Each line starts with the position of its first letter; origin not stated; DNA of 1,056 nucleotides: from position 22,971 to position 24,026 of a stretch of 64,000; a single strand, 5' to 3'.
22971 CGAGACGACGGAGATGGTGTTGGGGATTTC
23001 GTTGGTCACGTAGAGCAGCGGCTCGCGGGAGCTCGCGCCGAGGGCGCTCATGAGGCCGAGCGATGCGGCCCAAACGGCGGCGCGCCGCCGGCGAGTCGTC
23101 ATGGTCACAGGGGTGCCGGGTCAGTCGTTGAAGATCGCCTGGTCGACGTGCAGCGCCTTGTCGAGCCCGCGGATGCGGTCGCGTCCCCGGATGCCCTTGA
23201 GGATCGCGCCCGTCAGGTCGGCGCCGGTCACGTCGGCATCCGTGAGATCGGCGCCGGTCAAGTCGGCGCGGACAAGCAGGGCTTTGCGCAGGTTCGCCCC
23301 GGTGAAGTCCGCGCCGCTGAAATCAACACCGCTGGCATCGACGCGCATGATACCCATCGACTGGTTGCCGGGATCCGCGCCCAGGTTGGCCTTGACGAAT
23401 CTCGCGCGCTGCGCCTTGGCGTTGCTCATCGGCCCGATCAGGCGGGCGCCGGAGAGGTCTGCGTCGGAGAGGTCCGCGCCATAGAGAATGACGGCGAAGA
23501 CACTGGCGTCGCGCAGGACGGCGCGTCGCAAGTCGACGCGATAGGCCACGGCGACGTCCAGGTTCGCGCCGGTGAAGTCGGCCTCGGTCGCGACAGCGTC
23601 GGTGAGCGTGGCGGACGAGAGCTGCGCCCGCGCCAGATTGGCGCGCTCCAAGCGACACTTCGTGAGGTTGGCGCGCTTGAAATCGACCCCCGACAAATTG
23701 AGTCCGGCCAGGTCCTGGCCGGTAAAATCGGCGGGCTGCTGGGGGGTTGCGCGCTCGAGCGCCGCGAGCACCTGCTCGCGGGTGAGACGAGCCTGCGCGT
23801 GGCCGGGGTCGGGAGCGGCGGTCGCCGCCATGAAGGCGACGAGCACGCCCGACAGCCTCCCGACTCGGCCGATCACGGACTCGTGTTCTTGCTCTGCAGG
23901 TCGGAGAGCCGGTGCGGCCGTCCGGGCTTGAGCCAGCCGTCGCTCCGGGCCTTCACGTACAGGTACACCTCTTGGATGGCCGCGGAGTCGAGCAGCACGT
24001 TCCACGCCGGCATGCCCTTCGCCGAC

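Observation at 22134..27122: XoxF-type (lanthanide-signature) methanol dehydrogenase cassette with coupled pentapeptide-repeat and beta-propeller partners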

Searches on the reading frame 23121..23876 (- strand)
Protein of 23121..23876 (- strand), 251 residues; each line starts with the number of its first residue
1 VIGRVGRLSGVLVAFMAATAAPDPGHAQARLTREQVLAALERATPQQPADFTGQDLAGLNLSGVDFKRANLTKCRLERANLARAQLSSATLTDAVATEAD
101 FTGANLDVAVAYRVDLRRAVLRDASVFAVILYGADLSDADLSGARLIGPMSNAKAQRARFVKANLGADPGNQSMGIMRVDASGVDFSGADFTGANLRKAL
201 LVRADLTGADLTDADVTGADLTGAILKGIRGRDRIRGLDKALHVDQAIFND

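Call 4: search_protein_families(library=ncbifam, proteins=[window:23121-23876:-], max_evalue=0.001)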
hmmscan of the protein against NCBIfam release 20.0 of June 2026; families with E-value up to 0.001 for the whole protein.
window:23121-23876:- (251 aa): 16 families
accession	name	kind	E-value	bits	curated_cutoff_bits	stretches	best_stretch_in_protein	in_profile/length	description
NF047416.1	penta_HetL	equivalog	3.1e-24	85.6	260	1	48-214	57-216/218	heterocyst differentiation pentapeptide repeat protein HetL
NF052603.1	penta_Alr5209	equivalog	1.1e-21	77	125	3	50-125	14-89/113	Alr5209 family pentapeptide repeat protein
NF011744.0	PRK15197.1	equivalog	4.2e-19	68.8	274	2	49-145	164-260/291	SPI-2 type III secretion system effector PipB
NF011743.0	PRK15196.1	equivalog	4.7e-17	61.9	354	1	40-228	135-316/350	type III secretion system effector PipB2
NF000420.1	penta_rpt_QnrB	exception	1.3e-12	48.2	460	1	50-227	29-197/214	QnrB family quinolone resistance pentapeptide repeat protein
NF033375.2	penta_rpt_QnrE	exception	4.4e-12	46.4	480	1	79-227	54-197/214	QnrE family quinolone resistance pentapeptide repeat protein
NF000349.1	mfpA_AE000516.2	equivalog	2e-11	44.1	360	1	51-109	94-152/183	pentapeptide repeat protein MfpA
NF033086.2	penta_rpt_Qnr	equivalog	1.5e-10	41.2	240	1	52-232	3-184/211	Qnr family pentapeptide repeat protein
NF038182.1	penta_rpt_SmQnr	exception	5.2e-10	39.5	460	1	49-94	150-195/215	SmQnr family pentapeptide repeat protein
NF012152.0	penta_rpt_QnrC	exception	2.6e-09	37.4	500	1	54-232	11-190/221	QnrC family quinolone resistance pentapeptide repeat protein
NF000421.1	penta_rpt_QnrVC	exception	5.1e-09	36.4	460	1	56-232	13-190/218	QnrVC family quinolone resistance pentapeptide repeat protein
NF000071.4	penta_rpt_QnrA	exception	5.1e-08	32.9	450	1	64-224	11-163/218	QnrA family quinolone resistance pentapeptide repeat protein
NF000056.3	penta_rpt_QnrS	exception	1.4e-07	31.4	460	1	49-145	67-163/218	QnrS family quinolone resistance pentapeptide repeat protein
NF000139.2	penta_rpt_QnrD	exception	3.4e-07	30.5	425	1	79-232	33-187/214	QnrD family quinolone resistance pentapeptide repeat protein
NF011904.1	PRK15377.1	subfamily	2e-06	26.5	500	1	48-147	18-120/606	type III secretion system effector HECT-type E3 ubiquitin transferase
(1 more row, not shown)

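Call 7: search_protein_families(library=pfam, proteins=[window:23121-23876:-], max_evalue=0.001)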
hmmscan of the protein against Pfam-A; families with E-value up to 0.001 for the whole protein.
window:23121-23876:- (251 aa): 3 families
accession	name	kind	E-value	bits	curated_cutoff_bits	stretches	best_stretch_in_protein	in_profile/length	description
PF00805.28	Pentapeptide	-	4.6e-36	122.4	20.2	5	189-228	1-40/40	Pentapeptide repeats (8 copies)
PF13576.12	Pentapeptide_3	-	1.2e-15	57.8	27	1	182-224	2-47/48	Pentapeptide repeats (9 copies)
PF13599.13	Pentapeptide_4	-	1.5e-13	51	38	1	50-107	7-64/78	Pentapeptide repeat region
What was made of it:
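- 23121..23876 (-): Secreted pentapeptide-repeat protein (251 aa), PedD-like. Pfam PF00805 scores 122 bits (call 7).
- Checked: PRP, 23121-23876: Pfam Pentapeptide at 122 bits (call 7).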

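Call 8: find_homologous_proteins(query=window:23121-23876:-, max_evalue=1e-10)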
Query window:23121-23876:- (251 aa): 1500 proteins with E <= 1e-10 among 8000 candidates; the best 120 are listed.
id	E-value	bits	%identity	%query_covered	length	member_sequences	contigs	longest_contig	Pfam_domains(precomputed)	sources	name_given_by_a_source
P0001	4.4e-120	417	95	87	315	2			PF13576.13,PF13599.14,PF00805.29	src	-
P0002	2.4e-109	382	74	100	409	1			PF13576.13,PF13599.14,PF00805.29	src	-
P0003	2.7e-109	382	78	97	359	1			PF13576.13,PF13599.14,PF00805.29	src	-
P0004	3.3e-106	372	75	100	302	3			PF13576.13,PF13599.14,PF00805.29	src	-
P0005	6.5e-102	358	72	99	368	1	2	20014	PF13576.13,PF13599.14,PF00805.29,PF13442.12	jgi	jgi:uncharacterized protein YjbI with pentapeptide repeats/mono/diheme cytochrome c family protein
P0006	2.1e-101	356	75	92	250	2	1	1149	PF13576.13,PF13599.14,PF00805.29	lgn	-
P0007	9.9e-99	348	74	93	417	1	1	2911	PF13576.13,PF13599.14,PF00805.29,PF11684.14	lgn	-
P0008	2.9e-97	343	84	79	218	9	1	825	PF13576.13,PF13599.14,PF00805.29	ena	-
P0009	4.6e-97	342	77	88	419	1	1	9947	PF13576.13,PF13599.14,PF00805.29,PF11684.14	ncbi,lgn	-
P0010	8.2e-96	338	74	92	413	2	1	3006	PF13576.13,PF13599.14,PF00805.29,PF11684.14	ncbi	-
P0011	1.1e-94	334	66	97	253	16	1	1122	PF13576.13,PF13599.14,PF00805.29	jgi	-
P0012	5.0e-94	332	70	94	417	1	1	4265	PF13576.13,PF13599.14,PF00805.29,PF11684.14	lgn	-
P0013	7.7e-93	328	70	89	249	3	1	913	PF13576.13,PF13599.14,PF00805.29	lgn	-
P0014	7.8e-91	322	71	96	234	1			PF13576.13,PF13599.14,PF00805.29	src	-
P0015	2.5e-90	320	71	92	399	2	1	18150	PF13576.13,PF13599.14,PF00805.29,PF11684.14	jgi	jgi:uncharacterized protein YjbI with pentapeptide repeats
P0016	1.4e-89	318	70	92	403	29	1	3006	PF13576.13,PF13599.14,PF00805.29,PF11684.14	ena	-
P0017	2.9e-89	317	69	91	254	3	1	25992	PF13576.13,PF13599.14,PF00805.29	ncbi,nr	ncbi:MAG TPA: pentapeptide repeat-containing protein [Gemmatimonadales bacterium]|nr:pentapeptide re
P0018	5.4e-88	313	69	93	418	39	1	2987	PF13576.13,PF13599.14,PF00805.29,PF11684.14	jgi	-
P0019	8.0e-88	312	71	88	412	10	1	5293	PF13576.13,PF13599.14,PF00805.29,PF11684.14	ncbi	-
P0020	9.7e-88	312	68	92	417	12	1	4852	PF13576.13,PF13599.14,PF00805.29,PF11684.14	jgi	-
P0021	1.1e-87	312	68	92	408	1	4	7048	PF13576.13,PF13599.14,PF00805.29,PF11684.14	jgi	-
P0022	1.2e-87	311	70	88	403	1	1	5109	PF13576.13,PF13599.14,PF00805.29,PF11684.14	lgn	-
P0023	1.2e-87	311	70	88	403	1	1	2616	PF13576.13,PF13599.14,PF00805.29,PF11684.14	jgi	-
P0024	1.6e-87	311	71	88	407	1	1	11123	PF13576.13,PF13599.14,PF00805.29,PF11684.14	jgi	jgi:uncharacterized protein YjbI with pentapeptide repeats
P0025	3.6e-86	307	70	88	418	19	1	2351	PF13576.13,PF13599.14,PF00805.29,PF11684.14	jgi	-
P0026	2.0e-84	301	69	88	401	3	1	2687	PF13576.13,PF13599.14,PF00805.29,PF11684.14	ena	-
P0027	3.4e-84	300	68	93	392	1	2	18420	PF13576.13,PF13599.14,PF00805.29,PF11684.14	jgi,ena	-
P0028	5.8e-84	299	66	97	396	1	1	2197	PF13576.13,PF13599.14,PF00805.29,PF11684.14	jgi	jgi:uncharacterized protein YjbI with pentapeptide repeats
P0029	4.7e-83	296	65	97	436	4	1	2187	PF13576.13,PF13599.14,PF00805.29,PF11684.14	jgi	jgi:uncharacterized protein YjbI with pentapeptide repeats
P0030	2.7e-81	291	68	88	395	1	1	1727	PF13576.13,PF13599.14,PF00805.29,PF11684.14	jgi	jgi:uncharacterized protein YjbI with pentapeptide repeats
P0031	2.8e-81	291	61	96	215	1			PF13576.13,PF13599.14,PF00805.29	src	-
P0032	1.1e-80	289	65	94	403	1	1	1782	PF13576.13,PF13599.14,PF00805.29,PF11684.14,PF25296.2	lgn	-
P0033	1.6e-80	288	64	97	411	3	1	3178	PF13576.13,PF13599.14,PF00805.29,PF11684.14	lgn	-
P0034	2.0e-80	288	65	93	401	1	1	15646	PF13576.13,PF13599.14,PF00805.29,PF11684.14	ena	-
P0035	1.3e-79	285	62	97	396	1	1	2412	PF13576.13,PF13599.14,PF00805.29,PF11684.14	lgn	-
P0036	1.1e-78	282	64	92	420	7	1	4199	PF13576.13,PF13599.14,PF00805.29,PF11684.14,PF25296.2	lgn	-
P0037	1.3e-78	282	59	96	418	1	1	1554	PF13576.13,PF13599.14,PF00805.29,PF11684.14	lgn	-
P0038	2.0e-78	281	63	93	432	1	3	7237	PF13576.13,PF13599.14,PF00805.29,PF11684.14,PF25296.2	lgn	-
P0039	3.0e-78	281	66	88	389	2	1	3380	PF13576.13,PF13599.14,PF00805.29,PF11684.14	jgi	jgi:uncharacterized protein YjbI with pentapeptide repeats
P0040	6.0e-78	280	64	88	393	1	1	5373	PF13576.13,PF13599.14,PF00805.29,PF11684.14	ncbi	ncbi:MAG: pentapeptide repeat-containing protein [Gemmatimonadales bacterium]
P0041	6.1e-78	280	64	92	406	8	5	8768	PF13576.13,PF13599.14,PF00805.29,PF11684.14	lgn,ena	-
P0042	6.8e-77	276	64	88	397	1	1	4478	PF13576.13,PF13599.14,PF00805.29,PF11684.14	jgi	jgi:uncharacterized protein YjbI with pentapeptide repeats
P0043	3.1e-76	274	100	33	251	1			PF13576.13,PF00805.29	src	-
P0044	1.7e-75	272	64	88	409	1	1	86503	PF13576.13,PF13599.14,PF00805.29,PF11684.14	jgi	jgi:uncharacterized protein YjbI with pentapeptide repeats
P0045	2.8e-75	271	64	88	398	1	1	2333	PF13576.13,PF13599.14,PF00805.29,PF11684.14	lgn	-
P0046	4.4e-75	270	62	89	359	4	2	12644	PF13576.13,PF13599.14,PF00805.29,PF11684.14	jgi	jgi:uncharacterized protein YjbI with pentapeptide repeats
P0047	1.5e-73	265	78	68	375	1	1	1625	PF13599.14,PF00805.29,PF04738.19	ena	-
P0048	3.7e-71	257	58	98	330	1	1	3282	PF13576.13,PF13599.14,PF00805.29,PF11684.14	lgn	-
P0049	1.6e-70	255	63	89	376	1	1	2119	PF13576.13,PF13599.14,PF00805.29,PF11684.14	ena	-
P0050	5.5e-70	254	73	42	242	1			PF13576.13,PF13599.14,PF00805.29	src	-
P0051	2.4e-69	252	70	69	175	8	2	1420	PF13576.13,PF13599.14,PF00805.29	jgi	-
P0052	3.2e-68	248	57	98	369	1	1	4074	PF13576.13,PF13599.14,PF00805.29,PF11684.14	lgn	-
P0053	6.4e-68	247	59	88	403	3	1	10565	PF13576.13,PF13599.14,PF00805.29,PF11684.14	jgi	jgi:uncharacterized protein YjbI with pentapeptide repeats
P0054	7.5e-68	247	60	89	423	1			PF13576.13,PF13599.14,PF00805.29,PF11684.14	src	-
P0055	1.1e-67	246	58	92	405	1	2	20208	PF13576.13,PF13599.14,PF00805.29,PF11684.14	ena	-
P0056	2.0e-67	245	61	84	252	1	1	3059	PF13576.13,PF13599.14,PF00805.29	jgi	-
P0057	2.2e-67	245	59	90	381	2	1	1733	PF13576.13,PF13599.14,PF00805.29,PF11684.14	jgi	jgi:uncharacterized protein YjbI with pentapeptide repeats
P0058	2.4e-66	242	59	90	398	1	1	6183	PF13576.13,PF13599.14,PF00805.29,PF11684.14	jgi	jgi:uncharacterized protein YjbI with pentapeptide repeats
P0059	2.5e-66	242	59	88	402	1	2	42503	PF13576.13,PF13599.14,PF00805.29,PF11684.14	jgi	jgi:uncharacterized protein YjbI with pentapeptide repeats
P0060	7.5e-66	240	69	71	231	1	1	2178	PF13599.14,PF00805.29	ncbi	-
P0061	8.4e-66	240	56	88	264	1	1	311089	PF13576.13,PF13599.14,PF00805.29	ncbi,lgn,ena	-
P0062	9.3e-66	240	58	91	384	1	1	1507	PF13576.13,PF13599.14,PF00805.29,PF11684.14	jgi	jgi:uncharacterized protein YjbI with pentapeptide repeats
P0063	1.1e-65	240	59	88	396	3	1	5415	PF13576.13,PF13599.14,PF00805.29,PF11684.14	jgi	jgi:uncharacterized protein YjbI with pentapeptide repeats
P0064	5.0e-65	237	59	88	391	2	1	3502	PF13576.13,PF13599.14,PF00805.29,PF11684.14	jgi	jgi:uncharacterized protein YjbI with pentapeptide repeats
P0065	6.0e-65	237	59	88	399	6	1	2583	PF13576.13,PF13599.14,PF00805.29,PF11684.14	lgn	-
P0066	1.1e-64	236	55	88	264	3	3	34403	PF13576.13,PF13599.14,PF00805.29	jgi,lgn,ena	-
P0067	5.8e-64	234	55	89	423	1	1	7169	PF13576.13,PF13599.14,PF00805.29,PF11684.14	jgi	jgi:uncharacterized protein YjbI with pentapeptide repeats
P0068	1.0e-63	233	57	88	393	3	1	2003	PF13576.13,PF13599.14,PF00805.29,PF11684.14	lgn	-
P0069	1.4e-63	233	57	92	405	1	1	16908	PF13576.13,PF13599.14,PF00805.29,PF11684.14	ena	-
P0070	1.7e-63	232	57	88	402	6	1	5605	PF13576.13,PF13599.14,PF00805.29,PF11684.14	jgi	-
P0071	2.2e-62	229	57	88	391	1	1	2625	PF13576.13,PF13599.14,PF00805.29,PF11684.14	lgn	-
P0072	2.2e-62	229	70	58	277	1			PF13576.13,PF13599.14,PF00805.29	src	-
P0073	2.9e-62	228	55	92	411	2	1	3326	PF13576.13,PF13599.14,PF00805.29,PF11684.14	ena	-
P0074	3.5e-62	228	55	92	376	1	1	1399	PF13576.13,PF13599.14,PF00805.29,PF11684.14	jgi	jgi:uncharacterized protein YjbI with pentapeptide repeats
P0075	1.4e-61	226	54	94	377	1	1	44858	PF13576.13,PF13599.14,PF00805.29,PF11684.14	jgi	jgi:uncharacterized protein YjbI with pentapeptide repeats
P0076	1.4e-61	226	57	89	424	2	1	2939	PF13576.13,PF13599.14,PF00805.29,PF11684.14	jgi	jgi:uncharacterized protein YjbI with pentapeptide repeats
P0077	2.1e-61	226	67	67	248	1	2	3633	PF13576.13,PF13599.14,PF00805.29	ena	-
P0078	3.2e-61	225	59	59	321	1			PF13576.13,PF13599.14,PF00805.29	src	-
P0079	6.1e-61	224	48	97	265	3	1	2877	PF13576.13,PF13599.14,PF00805.29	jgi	jgi:uncharacterized protein YjbI with pentapeptide repeats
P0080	9.8e-61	223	84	55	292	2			PF02770.25,PF13599.14,PF02771.22,PF00805.29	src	-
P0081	1.0e-60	223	52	92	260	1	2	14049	PF13576.13,PF13599.14,PF00805.29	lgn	-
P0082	1.1e-60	223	56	87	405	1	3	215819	PF13576.13,PF13599.14,PF00805.29,PF11684.14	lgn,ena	-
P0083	5.2e-60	221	54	92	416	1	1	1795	PF13576.13,PF13599.14,PF00805.29,PF11684.14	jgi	jgi:uncharacterized protein YjbI with pentapeptide repeats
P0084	1.4e-59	220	56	87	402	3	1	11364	PF13576.13,PF13599.14,PF00805.29,PF11684.14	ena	-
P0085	2.3e-59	219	72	60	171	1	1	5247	PF13599.14,PF00805.29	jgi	-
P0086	5.0e-59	218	81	53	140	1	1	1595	PF13576.13,PF00805.29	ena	-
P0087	6.3e-59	217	56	86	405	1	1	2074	PF13576.13,PF13599.14,PF00805.29,PF11684.14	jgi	jgi:uncharacterized protein YjbI with pentapeptide repeats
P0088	1.6e-58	216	73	61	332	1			PF13599.14,PF00805.29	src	-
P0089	1.7e-58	216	57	86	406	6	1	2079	PF13576.13,PF13599.14,PF00805.29,PF11684.14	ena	-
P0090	5.5e-58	214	53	88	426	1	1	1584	PF13576.13,PF13599.14,PF00805.29,PF11684.14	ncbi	-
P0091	5.6e-58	214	57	87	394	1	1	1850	PF13576.13,PF13599.14,PF00805.29,PF11684.14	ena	-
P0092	8.7e-58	214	51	92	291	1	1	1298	PF13576.13,PF13599.14,PF00805.29,PF25296.2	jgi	jgi:uncharacterized protein YjbI with pentapeptide repeats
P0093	3.1e-57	212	54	87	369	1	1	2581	PF13576.13,PF13599.14,PF00805.29,PF11684.14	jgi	jgi:uncharacterized protein YjbI with pentapeptide repeats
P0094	3.2e-57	212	52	89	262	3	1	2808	PF13576.13,PF13599.14,PF00805.29,PF25296.2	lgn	-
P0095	2.5e-56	209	63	67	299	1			PF13599.14,PF00805.29,PF11684.14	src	-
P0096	3.0e-56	209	51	89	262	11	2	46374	PF13576.13,PF13599.14,PF00805.29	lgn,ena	-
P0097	3.4e-56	209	58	82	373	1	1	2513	PF13576.13,PF13599.14,PF00805.29,PF11684.14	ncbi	ncbi:MAG: pentapeptide repeat-containing protein, partial [Gemmatimonadales bacterium]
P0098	5.8e-56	208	56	86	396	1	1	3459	PF13576.13,PF13599.14,PF00805.29,PF11684.14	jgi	jgi:uncharacterized protein YjbI with pentapeptide repeats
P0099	6.4e-56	208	99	33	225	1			PF00805.29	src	-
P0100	3.4e-55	205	47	99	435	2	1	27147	PF13576.13,PF13599.14,PF00805.29,PF11684.14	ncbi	ncbi:MAG: pentapeptide repeat-containing protein [Gemmatimonadota bacterium]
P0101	4.7e-55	205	54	86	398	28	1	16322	PF13576.13,PF13599.14,PF00805.29,PF11684.14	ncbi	ncbi:MAG: pentapeptide repeat-containing protein [Myxococcales bacterium]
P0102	5.2e-55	205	89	45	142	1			PF00805.29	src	-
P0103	7.1e-55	204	46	98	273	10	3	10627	PF13576.13,PF13599.14,PF00805.29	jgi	jgi:uncharacterized protein YjbI with pentapeptide repeats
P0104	8.5e-55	204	54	91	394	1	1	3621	PF13576.13,PF13599.14,PF00805.29,PF11684.14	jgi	jgi:uncharacterized protein YjbI with pentapeptide repeats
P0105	9.5e-55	204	53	90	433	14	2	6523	PF13576.13,PF13599.14,PF00805.29,PF11684.14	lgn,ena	-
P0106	1.5e-54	203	54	86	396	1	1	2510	PF13576.13,PF13599.14,PF00805.29,PF11684.14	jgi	jgi:uncharacterized protein YjbI with pentapeptide repeats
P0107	1.8e-54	203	68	48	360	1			PF13599.14,PF00805.29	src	-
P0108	7.5e-54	201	48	94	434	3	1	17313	PF13576.13,PF13599.14,PF00805.29,PF11684.14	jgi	jgi:uncharacterized protein YjbI with pentapeptide repeats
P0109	9.8e-54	200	77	53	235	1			PF13599.14,PF00805.29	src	-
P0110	8.7e-53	197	51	98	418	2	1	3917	PF13576.13,PF13599.14,PF00805.29,PF11684.14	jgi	-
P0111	8.9e-53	197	53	88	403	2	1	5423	PF13576.13,PF13599.14,PF00805.29,PF11684.14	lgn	-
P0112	9.1e-53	197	54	83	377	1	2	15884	PF13576.13,PF13599.14,PF00805.29,PF11684.14,PF25296.2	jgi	jgi:uncharacterized protein YjbI with pentapeptide repeats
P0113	2.3e-52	196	51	95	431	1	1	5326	PF13576.13,PF13599.14,PF00805.29,PF11684.14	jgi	jgi:uncharacterized protein YjbI with pentapeptide repeats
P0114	5.6e-52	195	47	96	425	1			PF13576.13,PF13599.14,PF00805.29,PF11684.14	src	-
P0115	6.4e-52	195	50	94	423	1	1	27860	PF13576.13,PF13599.14,PF00805.29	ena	-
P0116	7.2e-52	194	51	87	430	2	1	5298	PF13576.13,PF13599.14,PF00805.29,PF11684.14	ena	-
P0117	7.8e-52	194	81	49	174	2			PF13599.14,PF00805.29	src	-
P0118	1.7e-51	193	53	86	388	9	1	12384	PF13576.13,PF13599.14,PF00805.29,PF11684.14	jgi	-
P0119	2.0e-51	193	46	100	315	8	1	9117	PF13576.13,PF13599.14,PF00805.29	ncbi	-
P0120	2.4e-51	193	46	88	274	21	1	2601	PF13576.13,PF13599.14,PF00805.29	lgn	-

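Call 11: search_protein_families(library=pfam, proteins=[P0009, P0005, P0061, P0101], max_evalue=0.001)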
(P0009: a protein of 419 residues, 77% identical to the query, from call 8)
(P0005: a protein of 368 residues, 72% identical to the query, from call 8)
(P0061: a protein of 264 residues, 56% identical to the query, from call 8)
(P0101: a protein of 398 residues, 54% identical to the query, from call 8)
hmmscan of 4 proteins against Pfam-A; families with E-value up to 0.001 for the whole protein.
P0009 (419 aa): 4 families
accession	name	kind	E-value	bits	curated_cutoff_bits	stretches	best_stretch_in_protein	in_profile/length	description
PF00805.28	Pentapeptide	-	3.9e-33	113.1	20.2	4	357-395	1-39/40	Pentapeptide repeats (8 copies)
PF11684.13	DUF3280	-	2e-16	61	30.1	1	35-172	2-135/138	Protein of unknown function (DUF2380)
PF13599.13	Pentapeptide_4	-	6.9e-13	48.9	38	2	341-392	20-71/78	Pentapeptide repeat region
PF13576.12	Pentapeptide_3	-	4.2e-12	46.5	27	1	350-392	2-47/48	Pentapeptide repeats (9 copies)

P0005 (368 aa): 4 families
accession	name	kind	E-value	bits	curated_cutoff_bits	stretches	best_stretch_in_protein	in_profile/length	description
PF00805.28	Pentapeptide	-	1.4e-25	88.9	20.2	4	306-345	1-40/40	Pentapeptide repeats (8 copies)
PF13599.13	Pentapeptide_4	-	1.4e-12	47.9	38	1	167-223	7-63/78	Pentapeptide repeat region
PF13576.12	Pentapeptide_3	-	1.5e-09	38.4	27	0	302-336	11-47/48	Pentapeptide repeats (9 copies)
PF13442.11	Cytochrome_CBB3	-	1.1e-07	32.5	27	1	34-110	5-68/68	Cytochrome C oxidase, cbb3-type, subunit III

P0061 (264 aa): 3 families
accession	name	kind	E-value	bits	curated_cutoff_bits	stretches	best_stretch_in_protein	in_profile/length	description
PF00805.28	Pentapeptide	-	1.4e-30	104.9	20.2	5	183-220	3-40/40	Pentapeptide repeats (8 copies)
PF13599.13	Pentapeptide_4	-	4.7e-16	59.1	38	2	186-240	1-55/78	Pentapeptide repeat region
PF13576.12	Pentapeptide_3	-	6.6e-08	33.1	27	1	187-220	11-46/48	Pentapeptide repeats (9 copies)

P0101 (398 aa): 5 families
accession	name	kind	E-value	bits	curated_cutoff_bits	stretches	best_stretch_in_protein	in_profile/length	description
PF00805.28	Pentapeptide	-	1.7e-39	133.4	20.2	5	329-366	1-38/40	Pentapeptide repeats (8 copies)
PF13576.12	Pentapeptide_3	-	7.9e-12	45.7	27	1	328-368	3-46/48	Pentapeptide repeats (9 copies)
PF11684.13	DUF3280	-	1.2e-11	45.4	30.1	1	27-151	2-134/138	Protein of unknown function (DUF2380)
PF13599.13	Pentapeptide_4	-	3.7e-11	43.4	38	1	193-260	10-77/78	Pentapeptide repeat region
PF25296.1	Decapeptide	-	0.00086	19.6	45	0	332-368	13-49/74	Decapeptide repeat region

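Call 12: find_encoding_contigs(protein=P0005, flank=10000, max_places=3)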
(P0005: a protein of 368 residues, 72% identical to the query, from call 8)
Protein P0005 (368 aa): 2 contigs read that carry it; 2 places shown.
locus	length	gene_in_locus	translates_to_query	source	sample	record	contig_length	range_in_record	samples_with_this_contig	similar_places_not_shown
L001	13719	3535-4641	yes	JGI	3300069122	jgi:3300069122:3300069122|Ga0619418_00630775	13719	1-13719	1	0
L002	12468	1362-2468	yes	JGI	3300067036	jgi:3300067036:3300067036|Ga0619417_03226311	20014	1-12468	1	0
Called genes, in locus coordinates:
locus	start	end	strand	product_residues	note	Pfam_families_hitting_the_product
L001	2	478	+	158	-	?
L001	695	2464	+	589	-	PF01011:PQQ, PF13570:Beta-prop_ACSF4 (faint), PF13360:PQQ_2, PF01011:PQQ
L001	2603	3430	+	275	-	-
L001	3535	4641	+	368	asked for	PF13442:Cytochrome_CBB3 (weak), PF13576:Pentapeptide_3 (faint), PF13599:Pentapeptide_4 (weak), PF00805:Pentapeptide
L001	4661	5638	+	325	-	-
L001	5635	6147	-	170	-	PF04173:DoxD (weak)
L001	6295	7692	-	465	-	PF10396:TrmE_N, PF12631:MnmE_helical, PF01926:MMR_HSR1, PF02421:FeoB_N (weak)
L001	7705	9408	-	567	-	PF14849:YidC_periplas, PF02096:60KD_IMP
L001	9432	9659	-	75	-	PF01809:YidD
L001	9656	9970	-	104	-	PF00825:Ribonuclease_P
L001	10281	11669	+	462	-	PF11638:DnaA_N (weak), PF00308:Bac_DnaA, PF01695:IstB_IS21, PF22688:Hda_lid (faint), PF08299:Bac_DnaA_C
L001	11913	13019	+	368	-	PF00712:DNA_pol3_beta, PF02767:DNA_pol3_beta_2, PF02768:DNA_pol3_beta_3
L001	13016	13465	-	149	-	PF00912:Transgly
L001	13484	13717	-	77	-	?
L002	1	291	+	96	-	?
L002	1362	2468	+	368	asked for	PF13442:Cytochrome_CBB3 (weak), PF13576:Pentapeptide_3 (faint), PF13599:Pentapeptide_4 (weak), PF00805:Pentapeptide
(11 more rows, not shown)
